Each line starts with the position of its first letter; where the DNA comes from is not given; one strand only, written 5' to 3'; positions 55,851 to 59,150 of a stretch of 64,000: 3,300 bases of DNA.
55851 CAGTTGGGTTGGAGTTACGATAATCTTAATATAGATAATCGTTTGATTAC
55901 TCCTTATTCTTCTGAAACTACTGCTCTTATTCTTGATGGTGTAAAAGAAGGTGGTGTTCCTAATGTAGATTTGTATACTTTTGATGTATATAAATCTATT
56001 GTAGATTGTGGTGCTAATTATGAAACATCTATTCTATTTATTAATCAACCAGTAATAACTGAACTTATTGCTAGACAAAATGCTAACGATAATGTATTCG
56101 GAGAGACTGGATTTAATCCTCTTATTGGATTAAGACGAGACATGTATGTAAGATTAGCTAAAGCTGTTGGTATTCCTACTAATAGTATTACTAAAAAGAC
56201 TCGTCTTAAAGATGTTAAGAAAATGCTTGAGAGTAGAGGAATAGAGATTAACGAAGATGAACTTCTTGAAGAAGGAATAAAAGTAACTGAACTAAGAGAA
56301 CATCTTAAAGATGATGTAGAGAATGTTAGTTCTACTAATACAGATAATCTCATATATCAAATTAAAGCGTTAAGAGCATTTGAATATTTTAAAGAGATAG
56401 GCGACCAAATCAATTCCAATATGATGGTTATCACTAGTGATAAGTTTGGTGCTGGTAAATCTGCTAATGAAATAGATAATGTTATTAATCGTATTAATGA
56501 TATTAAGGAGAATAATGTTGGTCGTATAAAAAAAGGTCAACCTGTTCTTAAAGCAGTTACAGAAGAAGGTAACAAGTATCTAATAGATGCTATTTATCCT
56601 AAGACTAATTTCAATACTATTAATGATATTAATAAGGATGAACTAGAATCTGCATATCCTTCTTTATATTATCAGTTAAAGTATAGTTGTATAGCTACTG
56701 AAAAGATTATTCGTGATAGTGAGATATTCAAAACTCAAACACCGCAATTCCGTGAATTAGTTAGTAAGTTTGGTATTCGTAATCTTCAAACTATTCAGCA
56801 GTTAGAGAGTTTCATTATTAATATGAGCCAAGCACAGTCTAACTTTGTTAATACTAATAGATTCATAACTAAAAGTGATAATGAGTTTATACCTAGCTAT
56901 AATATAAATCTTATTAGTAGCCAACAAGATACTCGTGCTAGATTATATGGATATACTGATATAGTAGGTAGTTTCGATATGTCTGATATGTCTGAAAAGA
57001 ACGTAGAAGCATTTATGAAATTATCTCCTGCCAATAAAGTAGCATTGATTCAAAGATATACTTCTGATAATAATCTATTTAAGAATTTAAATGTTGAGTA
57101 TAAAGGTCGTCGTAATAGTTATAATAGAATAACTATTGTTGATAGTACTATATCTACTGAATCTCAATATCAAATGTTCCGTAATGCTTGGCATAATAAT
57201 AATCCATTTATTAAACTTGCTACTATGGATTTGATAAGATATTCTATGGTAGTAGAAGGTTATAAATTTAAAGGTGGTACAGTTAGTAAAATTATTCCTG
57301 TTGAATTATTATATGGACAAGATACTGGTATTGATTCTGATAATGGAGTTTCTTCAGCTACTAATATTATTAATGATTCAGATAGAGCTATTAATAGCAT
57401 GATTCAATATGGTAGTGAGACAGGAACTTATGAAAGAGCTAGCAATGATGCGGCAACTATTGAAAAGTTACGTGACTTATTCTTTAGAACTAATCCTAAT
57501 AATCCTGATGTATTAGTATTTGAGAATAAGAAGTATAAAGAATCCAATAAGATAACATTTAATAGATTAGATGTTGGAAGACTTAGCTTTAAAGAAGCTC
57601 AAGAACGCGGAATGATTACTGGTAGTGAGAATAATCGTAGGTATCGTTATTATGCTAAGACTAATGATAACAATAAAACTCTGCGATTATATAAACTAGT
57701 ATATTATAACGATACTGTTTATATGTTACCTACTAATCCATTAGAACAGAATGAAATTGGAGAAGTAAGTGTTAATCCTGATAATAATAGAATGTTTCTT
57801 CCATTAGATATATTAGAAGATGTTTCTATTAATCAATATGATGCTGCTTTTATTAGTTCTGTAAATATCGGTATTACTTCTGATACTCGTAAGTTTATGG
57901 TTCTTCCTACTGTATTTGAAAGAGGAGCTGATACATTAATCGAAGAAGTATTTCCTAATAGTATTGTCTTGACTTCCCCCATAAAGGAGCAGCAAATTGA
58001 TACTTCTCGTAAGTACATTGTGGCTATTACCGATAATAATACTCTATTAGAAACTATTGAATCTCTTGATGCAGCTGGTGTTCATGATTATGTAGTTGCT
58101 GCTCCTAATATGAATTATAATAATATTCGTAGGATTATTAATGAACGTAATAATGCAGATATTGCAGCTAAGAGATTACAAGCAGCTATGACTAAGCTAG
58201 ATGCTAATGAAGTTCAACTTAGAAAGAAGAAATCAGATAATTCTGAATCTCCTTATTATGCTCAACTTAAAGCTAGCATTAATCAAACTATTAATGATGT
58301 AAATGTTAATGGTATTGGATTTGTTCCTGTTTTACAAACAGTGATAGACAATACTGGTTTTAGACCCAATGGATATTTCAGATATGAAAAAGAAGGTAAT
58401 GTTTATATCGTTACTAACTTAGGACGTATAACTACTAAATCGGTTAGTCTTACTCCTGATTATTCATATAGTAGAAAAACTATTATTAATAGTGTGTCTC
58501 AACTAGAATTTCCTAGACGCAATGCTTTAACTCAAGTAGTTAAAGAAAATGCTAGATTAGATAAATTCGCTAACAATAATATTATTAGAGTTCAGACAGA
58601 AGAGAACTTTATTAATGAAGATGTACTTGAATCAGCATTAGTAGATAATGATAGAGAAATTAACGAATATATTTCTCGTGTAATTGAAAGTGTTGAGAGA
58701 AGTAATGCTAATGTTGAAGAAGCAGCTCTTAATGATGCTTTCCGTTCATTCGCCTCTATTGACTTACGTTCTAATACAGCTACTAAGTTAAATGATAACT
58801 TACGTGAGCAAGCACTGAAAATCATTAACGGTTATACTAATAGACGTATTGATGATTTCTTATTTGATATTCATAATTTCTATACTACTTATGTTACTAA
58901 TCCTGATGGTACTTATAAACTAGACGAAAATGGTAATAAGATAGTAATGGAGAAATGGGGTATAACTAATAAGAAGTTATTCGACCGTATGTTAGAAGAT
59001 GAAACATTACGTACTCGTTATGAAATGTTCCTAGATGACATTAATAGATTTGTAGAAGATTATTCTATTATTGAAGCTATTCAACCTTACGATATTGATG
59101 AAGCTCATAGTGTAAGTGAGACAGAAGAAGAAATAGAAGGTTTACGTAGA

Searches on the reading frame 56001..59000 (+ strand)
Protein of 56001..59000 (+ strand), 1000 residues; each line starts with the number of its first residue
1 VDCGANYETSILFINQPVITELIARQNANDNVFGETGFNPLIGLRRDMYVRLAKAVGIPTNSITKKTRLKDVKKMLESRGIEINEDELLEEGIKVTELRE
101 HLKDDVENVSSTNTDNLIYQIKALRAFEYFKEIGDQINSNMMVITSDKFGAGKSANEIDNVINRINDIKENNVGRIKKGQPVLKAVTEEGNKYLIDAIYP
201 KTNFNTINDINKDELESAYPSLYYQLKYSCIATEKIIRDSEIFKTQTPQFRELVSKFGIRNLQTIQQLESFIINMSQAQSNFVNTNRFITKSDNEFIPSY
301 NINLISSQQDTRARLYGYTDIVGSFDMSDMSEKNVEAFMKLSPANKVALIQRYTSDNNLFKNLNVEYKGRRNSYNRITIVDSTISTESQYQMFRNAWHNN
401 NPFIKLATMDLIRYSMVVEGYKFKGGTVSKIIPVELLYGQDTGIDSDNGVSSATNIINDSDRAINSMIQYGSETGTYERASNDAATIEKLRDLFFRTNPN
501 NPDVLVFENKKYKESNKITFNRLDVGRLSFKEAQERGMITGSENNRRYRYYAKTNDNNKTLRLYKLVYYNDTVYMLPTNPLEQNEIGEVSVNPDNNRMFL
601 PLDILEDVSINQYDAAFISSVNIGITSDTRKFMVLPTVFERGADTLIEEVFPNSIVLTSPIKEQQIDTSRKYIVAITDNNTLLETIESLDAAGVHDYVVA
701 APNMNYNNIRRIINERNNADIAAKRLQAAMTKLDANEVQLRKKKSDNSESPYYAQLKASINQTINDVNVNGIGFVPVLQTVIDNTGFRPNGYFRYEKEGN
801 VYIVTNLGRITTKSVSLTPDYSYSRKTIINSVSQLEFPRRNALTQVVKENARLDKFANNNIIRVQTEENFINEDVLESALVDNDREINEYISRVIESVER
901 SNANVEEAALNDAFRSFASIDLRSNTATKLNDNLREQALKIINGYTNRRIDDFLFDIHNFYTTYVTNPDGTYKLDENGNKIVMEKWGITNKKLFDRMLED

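Call 5: search_protein_families(library=pfam, proteins=[window:56001-59000:+], max_evalue=1)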
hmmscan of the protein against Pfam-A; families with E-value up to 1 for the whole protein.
window:56001-59000:+ (1000 aa): 2 families
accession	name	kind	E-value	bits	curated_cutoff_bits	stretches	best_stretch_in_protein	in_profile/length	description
PF25784.1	BigA_N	-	0.042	14.4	24.5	1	956-991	17-53/80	BigA and YdbA N-terminal beta barrel domain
PF24402.1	iHKD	-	0.11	13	27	0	443-494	56-108/111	Inactive HKD-Rease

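Call 6: search_protein_families(library=phrogs, proteins=[window:56001-59000:+], max_evalue=0.01)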
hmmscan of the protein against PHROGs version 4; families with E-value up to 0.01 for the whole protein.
window:56001-59000:+ (1000 aa): 0 families
